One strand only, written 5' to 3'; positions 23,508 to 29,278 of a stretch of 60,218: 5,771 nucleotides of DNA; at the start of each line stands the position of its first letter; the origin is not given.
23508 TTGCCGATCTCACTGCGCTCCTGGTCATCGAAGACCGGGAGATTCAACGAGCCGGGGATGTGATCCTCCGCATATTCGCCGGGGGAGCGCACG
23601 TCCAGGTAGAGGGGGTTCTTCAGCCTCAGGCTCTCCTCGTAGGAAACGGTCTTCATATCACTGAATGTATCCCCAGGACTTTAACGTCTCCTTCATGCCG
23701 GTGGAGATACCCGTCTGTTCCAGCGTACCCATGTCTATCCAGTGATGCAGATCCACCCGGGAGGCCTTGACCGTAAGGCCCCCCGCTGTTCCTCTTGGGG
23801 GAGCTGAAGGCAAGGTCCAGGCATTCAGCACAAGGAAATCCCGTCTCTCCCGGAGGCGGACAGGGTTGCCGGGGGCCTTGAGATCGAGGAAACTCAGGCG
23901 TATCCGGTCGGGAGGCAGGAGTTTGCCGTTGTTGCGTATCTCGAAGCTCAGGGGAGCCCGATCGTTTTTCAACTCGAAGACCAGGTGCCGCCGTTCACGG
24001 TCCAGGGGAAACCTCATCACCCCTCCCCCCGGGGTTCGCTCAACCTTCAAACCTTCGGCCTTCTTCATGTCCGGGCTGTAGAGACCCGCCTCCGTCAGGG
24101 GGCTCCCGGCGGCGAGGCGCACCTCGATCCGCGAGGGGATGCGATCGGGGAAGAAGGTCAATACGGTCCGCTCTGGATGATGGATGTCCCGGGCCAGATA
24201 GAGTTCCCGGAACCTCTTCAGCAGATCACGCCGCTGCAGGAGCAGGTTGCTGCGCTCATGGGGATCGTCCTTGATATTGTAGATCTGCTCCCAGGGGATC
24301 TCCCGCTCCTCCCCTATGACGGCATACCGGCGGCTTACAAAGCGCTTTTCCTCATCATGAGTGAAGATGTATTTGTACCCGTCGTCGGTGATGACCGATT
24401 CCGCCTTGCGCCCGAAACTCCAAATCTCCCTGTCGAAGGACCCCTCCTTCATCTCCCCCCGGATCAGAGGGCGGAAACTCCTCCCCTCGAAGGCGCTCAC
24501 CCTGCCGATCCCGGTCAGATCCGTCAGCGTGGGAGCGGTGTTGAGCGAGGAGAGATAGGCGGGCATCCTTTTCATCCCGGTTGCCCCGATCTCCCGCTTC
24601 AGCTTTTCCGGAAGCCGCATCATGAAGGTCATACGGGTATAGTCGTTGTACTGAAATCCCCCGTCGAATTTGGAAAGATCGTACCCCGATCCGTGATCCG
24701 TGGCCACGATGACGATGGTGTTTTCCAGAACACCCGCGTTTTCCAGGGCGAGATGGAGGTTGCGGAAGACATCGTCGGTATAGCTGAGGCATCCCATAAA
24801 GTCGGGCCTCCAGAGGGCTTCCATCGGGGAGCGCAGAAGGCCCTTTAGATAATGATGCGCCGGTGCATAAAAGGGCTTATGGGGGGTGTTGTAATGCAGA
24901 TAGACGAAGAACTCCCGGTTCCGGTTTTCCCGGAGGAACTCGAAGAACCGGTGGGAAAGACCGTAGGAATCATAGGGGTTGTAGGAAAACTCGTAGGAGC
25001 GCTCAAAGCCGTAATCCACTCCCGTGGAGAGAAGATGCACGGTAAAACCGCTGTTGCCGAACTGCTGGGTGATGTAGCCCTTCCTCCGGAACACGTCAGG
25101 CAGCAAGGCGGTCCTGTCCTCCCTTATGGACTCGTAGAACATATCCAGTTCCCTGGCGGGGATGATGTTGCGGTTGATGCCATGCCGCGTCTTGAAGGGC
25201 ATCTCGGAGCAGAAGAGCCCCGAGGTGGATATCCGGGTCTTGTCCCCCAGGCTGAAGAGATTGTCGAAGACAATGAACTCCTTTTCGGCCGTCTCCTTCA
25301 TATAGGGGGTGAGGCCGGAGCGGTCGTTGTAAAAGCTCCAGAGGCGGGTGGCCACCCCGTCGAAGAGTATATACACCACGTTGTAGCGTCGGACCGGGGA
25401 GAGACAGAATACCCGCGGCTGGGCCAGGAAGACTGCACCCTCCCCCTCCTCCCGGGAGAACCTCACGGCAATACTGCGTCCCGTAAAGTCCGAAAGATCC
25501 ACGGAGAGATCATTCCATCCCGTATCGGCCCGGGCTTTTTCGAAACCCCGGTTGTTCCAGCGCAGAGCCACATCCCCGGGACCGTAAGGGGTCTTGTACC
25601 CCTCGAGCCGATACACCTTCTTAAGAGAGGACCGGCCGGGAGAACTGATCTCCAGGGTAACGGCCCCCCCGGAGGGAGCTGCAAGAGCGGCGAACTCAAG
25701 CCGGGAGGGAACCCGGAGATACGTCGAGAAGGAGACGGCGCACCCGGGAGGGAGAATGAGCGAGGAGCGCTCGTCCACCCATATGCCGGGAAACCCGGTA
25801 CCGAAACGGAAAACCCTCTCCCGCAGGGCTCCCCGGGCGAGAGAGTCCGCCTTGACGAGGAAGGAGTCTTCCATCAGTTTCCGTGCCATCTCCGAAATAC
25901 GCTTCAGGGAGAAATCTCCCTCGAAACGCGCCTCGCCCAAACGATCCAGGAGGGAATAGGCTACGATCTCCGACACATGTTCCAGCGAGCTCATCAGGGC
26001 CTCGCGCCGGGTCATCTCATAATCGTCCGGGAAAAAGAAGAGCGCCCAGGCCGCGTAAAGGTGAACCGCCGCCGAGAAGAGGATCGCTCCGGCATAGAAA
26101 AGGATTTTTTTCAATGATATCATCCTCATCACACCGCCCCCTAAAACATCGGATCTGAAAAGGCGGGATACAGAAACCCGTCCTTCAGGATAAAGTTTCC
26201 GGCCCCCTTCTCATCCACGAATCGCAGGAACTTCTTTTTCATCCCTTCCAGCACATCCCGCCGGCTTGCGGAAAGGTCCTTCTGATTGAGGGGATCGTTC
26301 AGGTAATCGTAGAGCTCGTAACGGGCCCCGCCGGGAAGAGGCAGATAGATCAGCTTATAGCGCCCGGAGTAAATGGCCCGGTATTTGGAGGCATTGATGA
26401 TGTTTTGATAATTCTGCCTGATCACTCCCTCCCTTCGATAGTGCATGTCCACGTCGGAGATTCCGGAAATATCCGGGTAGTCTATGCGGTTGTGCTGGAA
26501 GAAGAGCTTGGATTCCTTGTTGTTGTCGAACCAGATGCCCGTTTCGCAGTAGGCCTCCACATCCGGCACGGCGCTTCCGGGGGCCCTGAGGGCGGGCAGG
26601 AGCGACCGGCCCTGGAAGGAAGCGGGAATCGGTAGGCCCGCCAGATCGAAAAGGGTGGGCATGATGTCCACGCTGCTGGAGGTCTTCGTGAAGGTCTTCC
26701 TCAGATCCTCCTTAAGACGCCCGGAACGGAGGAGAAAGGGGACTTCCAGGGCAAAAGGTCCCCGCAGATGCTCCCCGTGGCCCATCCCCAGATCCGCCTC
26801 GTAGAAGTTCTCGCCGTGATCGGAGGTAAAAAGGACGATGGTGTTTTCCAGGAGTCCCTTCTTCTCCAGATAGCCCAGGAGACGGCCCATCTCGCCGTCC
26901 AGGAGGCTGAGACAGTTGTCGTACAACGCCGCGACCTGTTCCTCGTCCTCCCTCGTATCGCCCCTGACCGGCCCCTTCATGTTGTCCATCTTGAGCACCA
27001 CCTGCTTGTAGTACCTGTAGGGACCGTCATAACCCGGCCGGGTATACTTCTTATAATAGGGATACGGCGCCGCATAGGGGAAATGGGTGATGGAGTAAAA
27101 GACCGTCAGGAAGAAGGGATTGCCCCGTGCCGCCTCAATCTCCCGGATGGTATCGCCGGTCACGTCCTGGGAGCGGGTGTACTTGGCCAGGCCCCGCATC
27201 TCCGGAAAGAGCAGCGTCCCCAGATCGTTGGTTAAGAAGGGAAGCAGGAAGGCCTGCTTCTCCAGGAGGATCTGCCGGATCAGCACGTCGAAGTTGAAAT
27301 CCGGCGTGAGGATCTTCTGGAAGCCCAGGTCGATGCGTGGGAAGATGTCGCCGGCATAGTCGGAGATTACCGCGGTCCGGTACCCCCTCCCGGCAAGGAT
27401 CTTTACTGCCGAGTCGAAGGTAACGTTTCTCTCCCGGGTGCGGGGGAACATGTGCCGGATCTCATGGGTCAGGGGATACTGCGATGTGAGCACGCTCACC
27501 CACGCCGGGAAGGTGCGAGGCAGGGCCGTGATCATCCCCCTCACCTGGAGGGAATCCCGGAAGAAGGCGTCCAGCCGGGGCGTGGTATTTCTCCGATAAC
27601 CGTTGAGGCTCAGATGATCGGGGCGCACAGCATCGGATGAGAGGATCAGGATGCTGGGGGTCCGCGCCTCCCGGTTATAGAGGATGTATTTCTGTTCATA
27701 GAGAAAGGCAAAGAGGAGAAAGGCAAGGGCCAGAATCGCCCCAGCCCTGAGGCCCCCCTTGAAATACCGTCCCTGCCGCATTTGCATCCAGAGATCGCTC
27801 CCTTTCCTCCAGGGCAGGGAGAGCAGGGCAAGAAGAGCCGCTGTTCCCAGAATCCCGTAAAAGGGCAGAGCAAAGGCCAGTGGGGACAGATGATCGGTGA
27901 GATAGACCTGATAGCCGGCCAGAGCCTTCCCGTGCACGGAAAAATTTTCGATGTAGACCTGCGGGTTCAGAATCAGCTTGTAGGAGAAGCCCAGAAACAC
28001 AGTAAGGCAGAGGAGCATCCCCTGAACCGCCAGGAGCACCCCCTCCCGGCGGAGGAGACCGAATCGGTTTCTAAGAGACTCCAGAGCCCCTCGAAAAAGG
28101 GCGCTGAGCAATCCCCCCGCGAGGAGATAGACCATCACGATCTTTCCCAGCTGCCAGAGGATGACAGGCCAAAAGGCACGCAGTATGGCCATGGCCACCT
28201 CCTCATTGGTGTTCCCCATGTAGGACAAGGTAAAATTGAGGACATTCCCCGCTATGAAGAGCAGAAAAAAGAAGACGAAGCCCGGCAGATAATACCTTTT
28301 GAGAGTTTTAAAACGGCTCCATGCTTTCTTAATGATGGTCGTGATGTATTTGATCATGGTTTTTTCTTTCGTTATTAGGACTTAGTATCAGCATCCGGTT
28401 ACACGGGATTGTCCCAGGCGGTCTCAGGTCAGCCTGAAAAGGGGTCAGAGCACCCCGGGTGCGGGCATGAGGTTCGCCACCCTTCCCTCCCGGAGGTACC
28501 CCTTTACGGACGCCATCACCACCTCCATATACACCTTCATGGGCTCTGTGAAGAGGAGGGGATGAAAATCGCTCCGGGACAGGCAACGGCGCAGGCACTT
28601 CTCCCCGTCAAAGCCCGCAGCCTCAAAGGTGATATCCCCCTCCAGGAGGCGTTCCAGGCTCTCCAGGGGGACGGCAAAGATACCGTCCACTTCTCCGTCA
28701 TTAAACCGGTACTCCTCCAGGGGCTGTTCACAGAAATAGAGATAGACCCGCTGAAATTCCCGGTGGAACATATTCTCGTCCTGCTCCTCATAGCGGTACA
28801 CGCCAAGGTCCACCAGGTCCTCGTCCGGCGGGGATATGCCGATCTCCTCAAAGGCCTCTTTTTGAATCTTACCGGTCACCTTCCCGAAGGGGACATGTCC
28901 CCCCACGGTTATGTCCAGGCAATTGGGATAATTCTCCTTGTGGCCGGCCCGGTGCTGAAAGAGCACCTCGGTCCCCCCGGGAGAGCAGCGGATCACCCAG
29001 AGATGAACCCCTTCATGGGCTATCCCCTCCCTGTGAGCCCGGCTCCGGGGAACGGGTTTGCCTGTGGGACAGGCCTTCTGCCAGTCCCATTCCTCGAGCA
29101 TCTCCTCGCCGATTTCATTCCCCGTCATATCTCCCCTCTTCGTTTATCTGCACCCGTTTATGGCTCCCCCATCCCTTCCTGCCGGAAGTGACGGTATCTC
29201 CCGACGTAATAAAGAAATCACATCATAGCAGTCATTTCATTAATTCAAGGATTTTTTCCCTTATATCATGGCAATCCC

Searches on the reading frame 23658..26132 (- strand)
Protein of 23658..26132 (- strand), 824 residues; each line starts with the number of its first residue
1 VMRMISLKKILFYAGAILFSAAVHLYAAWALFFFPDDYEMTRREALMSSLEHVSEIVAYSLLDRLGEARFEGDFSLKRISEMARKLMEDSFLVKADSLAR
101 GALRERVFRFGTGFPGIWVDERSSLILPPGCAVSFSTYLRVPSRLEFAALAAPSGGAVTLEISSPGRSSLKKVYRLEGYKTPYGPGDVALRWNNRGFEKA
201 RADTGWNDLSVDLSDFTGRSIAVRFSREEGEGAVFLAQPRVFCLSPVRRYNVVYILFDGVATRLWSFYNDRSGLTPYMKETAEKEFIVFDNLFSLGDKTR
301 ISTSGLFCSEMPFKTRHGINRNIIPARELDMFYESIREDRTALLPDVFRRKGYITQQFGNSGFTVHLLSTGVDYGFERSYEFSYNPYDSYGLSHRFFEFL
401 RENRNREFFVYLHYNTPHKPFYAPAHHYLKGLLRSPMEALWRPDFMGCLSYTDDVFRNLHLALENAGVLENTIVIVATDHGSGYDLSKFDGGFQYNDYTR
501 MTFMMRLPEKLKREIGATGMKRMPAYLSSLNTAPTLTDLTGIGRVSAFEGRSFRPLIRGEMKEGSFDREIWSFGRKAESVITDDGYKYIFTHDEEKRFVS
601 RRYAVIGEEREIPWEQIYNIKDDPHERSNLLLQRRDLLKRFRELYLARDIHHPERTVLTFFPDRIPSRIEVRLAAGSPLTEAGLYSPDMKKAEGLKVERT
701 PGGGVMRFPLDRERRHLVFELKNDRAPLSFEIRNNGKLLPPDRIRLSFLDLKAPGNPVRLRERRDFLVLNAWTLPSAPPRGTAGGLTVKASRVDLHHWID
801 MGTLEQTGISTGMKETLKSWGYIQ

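Call 96: search_protein_families(library=pfam, proteins=[window:23658-26132:-], max_evalue=0.00001)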
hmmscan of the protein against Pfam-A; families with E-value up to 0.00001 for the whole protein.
window:23658-26132:- (824 aa): 2 families
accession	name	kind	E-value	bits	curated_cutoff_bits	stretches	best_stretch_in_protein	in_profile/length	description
PF00884.28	Sulfatase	-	8.4e-23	81.6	25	1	251-542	2-301/301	Sulfatase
PF16347.10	SGSH_C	-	1.5e-07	32.1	29.3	1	489-632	6-133/154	N-sulphoglucosamine sulphohydrolase, C-terminal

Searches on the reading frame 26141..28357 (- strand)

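Call 96: search_protein_families(library=pfam, proteins=[window:26141-28357:-], max_evalue=0.00001)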
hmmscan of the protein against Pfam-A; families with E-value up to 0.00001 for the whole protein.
window:26141-28357:- (738 aa): 4 families
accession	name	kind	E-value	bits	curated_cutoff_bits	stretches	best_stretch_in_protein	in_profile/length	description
PF00884.28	Sulfatase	-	3.7e-39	135.3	25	1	235-574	2-300/301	Sulfatase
PF01663.27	Phosphodiest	-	2.1e-10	41.2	23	1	237-315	2-78/342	Type I phosphodiesterase / nucleotide pyrophosphatase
PF16347.10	SGSH_C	-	3.5e-08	34.2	29.3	0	538-591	17-69/154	N-sulphoglucosamine sulphohydrolase, C-terminal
PF02995.22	DUF229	-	9.3e-06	25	25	0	481-569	308-399/496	Protein of unknown function (DUF229)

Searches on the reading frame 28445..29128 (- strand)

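Call 96: search_protein_families(library=pfam, proteins=[window:28445-29128:-], max_evalue=0.00001)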
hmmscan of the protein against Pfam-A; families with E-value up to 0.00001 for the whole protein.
window:28445-29128:- (227 aa): 1 family
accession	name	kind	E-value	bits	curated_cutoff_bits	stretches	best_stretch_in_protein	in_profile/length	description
PF00293.34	NUDIX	-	1.1e-06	29.1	21.1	1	45-160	8-119/134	NUDIX domain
